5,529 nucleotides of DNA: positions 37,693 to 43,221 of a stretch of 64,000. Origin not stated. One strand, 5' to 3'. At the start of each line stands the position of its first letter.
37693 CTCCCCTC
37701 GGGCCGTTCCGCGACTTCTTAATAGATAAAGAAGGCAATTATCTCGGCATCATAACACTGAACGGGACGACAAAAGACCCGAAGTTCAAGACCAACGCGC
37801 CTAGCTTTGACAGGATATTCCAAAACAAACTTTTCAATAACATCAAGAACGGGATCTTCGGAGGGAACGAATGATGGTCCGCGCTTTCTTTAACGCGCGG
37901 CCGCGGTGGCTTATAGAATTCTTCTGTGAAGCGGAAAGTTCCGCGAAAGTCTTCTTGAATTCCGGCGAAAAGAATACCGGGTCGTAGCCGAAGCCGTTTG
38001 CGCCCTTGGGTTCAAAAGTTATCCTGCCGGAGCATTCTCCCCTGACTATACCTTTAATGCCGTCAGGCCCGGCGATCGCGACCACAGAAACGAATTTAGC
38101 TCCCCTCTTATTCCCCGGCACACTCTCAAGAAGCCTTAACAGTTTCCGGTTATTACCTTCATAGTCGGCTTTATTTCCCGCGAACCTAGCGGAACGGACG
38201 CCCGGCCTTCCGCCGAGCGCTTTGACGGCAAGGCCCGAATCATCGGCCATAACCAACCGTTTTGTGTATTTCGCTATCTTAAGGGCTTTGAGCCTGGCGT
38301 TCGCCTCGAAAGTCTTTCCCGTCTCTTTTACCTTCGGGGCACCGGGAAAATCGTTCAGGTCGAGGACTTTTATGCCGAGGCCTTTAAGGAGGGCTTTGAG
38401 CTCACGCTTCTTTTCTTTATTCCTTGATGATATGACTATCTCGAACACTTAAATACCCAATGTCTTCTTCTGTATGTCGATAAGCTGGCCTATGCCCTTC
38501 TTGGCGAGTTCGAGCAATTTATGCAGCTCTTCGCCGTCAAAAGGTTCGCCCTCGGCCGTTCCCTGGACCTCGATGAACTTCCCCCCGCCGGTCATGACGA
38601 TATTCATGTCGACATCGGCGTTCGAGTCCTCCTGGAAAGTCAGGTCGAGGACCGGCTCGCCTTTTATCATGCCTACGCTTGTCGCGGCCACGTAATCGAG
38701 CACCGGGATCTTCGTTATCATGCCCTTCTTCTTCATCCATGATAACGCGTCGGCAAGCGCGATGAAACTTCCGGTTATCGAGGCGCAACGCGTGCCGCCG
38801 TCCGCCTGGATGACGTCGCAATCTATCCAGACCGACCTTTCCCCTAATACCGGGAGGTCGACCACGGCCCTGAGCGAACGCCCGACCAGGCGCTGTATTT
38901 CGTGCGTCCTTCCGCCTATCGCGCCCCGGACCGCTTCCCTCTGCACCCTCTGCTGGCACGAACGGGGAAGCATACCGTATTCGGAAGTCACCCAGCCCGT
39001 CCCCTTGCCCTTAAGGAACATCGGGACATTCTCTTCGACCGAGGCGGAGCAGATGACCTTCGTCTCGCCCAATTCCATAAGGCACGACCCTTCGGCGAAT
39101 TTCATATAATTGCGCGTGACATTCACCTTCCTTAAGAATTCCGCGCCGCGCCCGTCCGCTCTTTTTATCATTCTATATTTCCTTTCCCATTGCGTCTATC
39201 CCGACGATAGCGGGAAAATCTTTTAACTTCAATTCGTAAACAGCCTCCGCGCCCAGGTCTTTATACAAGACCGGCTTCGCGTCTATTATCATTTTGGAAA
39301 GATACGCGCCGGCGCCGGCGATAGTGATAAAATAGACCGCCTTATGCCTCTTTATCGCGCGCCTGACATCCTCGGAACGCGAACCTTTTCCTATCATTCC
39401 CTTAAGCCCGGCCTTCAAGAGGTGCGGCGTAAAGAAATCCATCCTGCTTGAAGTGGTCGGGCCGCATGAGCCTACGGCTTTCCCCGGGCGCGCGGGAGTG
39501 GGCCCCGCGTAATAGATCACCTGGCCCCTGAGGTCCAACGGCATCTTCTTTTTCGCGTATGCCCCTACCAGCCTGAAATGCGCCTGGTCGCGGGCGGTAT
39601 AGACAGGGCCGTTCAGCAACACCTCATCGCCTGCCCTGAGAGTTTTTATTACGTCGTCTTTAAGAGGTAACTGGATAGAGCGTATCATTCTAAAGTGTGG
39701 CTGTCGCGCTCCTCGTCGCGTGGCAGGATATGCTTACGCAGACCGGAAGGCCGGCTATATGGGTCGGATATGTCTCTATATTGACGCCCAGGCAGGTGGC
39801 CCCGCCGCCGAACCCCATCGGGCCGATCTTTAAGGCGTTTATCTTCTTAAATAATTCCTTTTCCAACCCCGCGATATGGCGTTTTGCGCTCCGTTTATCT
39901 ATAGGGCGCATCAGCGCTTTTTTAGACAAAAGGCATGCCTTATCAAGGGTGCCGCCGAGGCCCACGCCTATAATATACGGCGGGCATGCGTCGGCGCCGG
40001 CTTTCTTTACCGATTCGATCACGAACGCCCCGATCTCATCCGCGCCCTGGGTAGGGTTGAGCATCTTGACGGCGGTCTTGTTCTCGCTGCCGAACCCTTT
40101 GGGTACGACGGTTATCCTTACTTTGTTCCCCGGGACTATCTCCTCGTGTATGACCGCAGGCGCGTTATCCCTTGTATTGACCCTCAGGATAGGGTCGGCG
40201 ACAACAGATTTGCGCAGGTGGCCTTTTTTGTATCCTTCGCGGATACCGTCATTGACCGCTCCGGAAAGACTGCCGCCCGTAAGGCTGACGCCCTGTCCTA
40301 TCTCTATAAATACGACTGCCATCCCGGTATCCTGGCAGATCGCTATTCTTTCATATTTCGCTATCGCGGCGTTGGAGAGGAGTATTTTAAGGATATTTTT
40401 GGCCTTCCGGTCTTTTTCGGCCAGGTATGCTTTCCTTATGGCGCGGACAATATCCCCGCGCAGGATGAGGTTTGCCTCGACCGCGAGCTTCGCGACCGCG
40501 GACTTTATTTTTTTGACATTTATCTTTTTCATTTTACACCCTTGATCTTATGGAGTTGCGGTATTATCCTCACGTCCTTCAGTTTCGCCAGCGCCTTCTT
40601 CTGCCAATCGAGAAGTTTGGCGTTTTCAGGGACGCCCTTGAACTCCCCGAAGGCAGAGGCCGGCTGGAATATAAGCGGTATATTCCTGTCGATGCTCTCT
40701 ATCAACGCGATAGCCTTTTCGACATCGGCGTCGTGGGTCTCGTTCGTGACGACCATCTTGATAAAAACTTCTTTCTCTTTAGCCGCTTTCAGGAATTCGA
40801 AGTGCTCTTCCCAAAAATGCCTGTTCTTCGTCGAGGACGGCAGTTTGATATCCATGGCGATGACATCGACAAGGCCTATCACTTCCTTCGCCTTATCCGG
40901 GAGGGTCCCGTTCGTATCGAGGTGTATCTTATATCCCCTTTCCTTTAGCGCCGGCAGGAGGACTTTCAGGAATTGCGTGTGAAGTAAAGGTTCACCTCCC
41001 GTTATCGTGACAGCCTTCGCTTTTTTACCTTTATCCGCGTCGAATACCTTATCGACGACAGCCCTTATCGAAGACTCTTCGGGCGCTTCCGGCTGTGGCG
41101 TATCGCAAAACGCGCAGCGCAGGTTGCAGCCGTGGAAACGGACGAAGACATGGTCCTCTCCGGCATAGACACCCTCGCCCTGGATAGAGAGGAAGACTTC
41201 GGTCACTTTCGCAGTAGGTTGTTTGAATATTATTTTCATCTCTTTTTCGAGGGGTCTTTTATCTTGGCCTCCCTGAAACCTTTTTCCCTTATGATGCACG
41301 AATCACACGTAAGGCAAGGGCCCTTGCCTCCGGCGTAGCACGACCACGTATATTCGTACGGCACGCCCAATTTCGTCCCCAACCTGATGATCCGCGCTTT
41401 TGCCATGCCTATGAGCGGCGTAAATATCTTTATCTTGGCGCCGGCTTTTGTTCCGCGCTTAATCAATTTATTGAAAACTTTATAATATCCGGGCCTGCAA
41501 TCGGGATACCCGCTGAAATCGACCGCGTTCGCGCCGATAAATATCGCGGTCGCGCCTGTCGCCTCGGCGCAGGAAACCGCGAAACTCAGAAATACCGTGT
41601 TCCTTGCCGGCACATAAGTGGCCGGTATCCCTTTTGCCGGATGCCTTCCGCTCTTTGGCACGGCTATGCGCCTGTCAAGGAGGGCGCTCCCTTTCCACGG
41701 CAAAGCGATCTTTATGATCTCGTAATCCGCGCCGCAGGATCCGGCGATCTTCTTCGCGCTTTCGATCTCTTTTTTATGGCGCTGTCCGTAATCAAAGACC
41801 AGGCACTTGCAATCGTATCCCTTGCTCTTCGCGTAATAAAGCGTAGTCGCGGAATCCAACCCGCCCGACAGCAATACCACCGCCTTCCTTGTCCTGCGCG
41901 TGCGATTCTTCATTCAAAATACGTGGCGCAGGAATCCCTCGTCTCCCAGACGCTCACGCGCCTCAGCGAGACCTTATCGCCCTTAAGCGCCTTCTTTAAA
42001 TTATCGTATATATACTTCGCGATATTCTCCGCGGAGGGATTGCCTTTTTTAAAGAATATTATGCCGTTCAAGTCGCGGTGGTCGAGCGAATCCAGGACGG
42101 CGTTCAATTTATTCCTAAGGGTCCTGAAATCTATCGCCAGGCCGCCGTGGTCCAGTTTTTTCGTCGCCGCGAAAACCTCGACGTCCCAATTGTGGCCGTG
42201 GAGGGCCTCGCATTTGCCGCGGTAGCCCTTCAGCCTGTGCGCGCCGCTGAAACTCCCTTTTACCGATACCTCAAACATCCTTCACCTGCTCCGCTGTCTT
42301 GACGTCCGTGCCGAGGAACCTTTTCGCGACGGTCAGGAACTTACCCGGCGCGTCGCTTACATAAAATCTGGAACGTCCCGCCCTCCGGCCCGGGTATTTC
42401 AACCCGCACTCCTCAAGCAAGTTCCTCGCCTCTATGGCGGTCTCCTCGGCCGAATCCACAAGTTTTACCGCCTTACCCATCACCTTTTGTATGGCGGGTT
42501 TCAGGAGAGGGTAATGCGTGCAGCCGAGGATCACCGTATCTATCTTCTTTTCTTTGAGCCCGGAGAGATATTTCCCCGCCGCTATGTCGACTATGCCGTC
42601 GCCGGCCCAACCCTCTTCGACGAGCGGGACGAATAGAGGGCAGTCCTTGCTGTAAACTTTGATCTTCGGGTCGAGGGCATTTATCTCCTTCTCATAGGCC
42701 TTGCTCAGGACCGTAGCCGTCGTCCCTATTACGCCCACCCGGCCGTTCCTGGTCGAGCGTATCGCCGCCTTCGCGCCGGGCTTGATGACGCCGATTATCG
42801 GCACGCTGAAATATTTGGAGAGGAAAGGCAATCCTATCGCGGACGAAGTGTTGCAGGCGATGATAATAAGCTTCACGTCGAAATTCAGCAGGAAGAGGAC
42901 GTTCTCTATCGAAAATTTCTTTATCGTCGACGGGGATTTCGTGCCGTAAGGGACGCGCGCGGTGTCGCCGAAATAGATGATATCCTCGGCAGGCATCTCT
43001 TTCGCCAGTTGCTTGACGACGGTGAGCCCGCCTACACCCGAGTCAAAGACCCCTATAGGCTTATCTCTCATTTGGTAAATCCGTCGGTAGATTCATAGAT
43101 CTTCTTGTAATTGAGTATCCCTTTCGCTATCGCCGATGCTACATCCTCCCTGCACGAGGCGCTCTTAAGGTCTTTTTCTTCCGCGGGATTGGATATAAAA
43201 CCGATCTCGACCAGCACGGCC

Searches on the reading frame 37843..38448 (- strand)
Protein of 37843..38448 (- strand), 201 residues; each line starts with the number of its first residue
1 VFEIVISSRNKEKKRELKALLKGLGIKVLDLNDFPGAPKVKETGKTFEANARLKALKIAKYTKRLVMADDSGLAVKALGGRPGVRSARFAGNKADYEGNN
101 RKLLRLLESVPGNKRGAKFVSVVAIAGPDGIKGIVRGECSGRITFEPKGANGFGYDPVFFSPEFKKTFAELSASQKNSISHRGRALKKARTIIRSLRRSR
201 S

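Call 26: search_protein_families(library=pfam, proteins=[window:37843-38448:-], max_evalue=0.0001)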
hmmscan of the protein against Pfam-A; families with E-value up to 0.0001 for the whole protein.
window:37843-38448:- (201 aa): 1 family
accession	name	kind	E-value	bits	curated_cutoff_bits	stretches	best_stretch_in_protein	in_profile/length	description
PF01725.21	Ham1p_like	-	8.7e-64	215.3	22.5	1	4-190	1-184/186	Ham1 family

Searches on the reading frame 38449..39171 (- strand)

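Call 26: search_protein_families(library=pfam, proteins=[window:38449-39171:-], max_evalue=0.0001)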
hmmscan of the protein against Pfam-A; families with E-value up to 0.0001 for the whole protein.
window:38449-39171:- (240 aa): 2 families
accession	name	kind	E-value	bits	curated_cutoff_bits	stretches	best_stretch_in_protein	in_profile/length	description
PF01138.27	RNase_PH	-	5.1e-24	85.6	25.5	1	13-142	2-127/130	3' exoribonuclease family, domain 1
PF03725.20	RNase_PH_C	-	1.5e-15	57.4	20.8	1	159-226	1-67/67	3' exoribonuclease family, domain 2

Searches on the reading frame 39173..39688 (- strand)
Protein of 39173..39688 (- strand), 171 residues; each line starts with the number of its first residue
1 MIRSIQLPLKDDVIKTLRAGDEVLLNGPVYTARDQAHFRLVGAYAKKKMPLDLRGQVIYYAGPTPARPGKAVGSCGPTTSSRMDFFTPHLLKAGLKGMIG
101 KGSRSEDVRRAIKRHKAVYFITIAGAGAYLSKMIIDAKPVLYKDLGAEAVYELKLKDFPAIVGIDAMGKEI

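Call 26: search_protein_families(library=pfam, proteins=[window:39173-39688:-], max_evalue=0.0001)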
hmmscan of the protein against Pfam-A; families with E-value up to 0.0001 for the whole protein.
window:39173-39688:- (171 aa): 1 family
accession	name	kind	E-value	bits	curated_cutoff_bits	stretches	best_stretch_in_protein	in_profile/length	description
PF05683.17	Fumerase_C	-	6.6e-50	169.7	22.2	1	10-170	36-200/205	Fumarase C-terminus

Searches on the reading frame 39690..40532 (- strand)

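Call 26: search_protein_families(library=pfam, proteins=[window:39690-40532:-], max_evalue=0.0001)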
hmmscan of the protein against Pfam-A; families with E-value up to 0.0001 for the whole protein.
window:39690-40532:- (280 aa): 1 family
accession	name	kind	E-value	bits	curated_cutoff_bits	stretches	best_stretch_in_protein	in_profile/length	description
PF05681.19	Fumerase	-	2.2e-107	358.8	25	1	11-278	2-269/270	Fumarate hydratase (Fumerase)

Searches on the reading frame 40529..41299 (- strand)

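Call 26: search_protein_families(library=pfam, proteins=[window:40529-41299:-], max_evalue=0.0001)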
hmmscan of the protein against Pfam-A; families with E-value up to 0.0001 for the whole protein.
window:40529-41299:- (256 aa): 2 families
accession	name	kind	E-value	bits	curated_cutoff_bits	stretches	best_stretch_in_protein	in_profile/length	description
PF04055.27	Radical_SAM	-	1.5e-20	74.4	29.5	1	55-199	4-165/166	Radical SAM superfamily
PF13353.11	Fer4_12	-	1.5e-08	35.5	22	1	39-152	1-116/137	4Fe-4S single cluster domain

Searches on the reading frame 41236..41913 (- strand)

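Call 26: search_protein_families(library=pfam, proteins=[window:41236-41913:-], max_evalue=0.0001)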
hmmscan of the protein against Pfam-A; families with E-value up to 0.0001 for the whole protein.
window:41236-41913:- (225 aa): 3 families
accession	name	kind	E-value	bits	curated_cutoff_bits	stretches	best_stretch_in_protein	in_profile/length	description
PF06508.19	QueC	-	1.3e-72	244.2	22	1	10-216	1-209/210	Queuosine biosynthesis protein QueC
PF02568.20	ThiI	-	7.1e-09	36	20.5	0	10-58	5-54/197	Thiamine biosynthesis protein (ThiI)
PF00733.27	Asn_synthase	-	2.5e-05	24.6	21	1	2-64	11-74/354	Asparagine synthase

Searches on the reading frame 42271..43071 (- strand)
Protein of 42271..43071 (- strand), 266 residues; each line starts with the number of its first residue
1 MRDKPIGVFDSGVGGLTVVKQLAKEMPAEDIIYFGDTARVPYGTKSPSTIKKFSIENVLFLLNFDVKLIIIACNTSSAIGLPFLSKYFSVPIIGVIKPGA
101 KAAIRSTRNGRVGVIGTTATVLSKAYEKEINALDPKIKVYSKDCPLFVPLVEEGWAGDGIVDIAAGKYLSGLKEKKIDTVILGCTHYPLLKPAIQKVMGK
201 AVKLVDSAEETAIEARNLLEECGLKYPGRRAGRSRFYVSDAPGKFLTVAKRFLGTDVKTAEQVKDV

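Call 26: search_protein_families(library=pfam, proteins=[window:42271-43071:-], max_evalue=0.0001)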
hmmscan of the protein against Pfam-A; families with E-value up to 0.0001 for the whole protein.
window:42271-43071:- (266 aa): 1 family
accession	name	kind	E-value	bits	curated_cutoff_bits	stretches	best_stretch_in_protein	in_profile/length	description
PF01177.27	Asp_Glu_race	-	2.3e-20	73.7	31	1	18-212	12-208/211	Asp/Glu/Hydantoin racemase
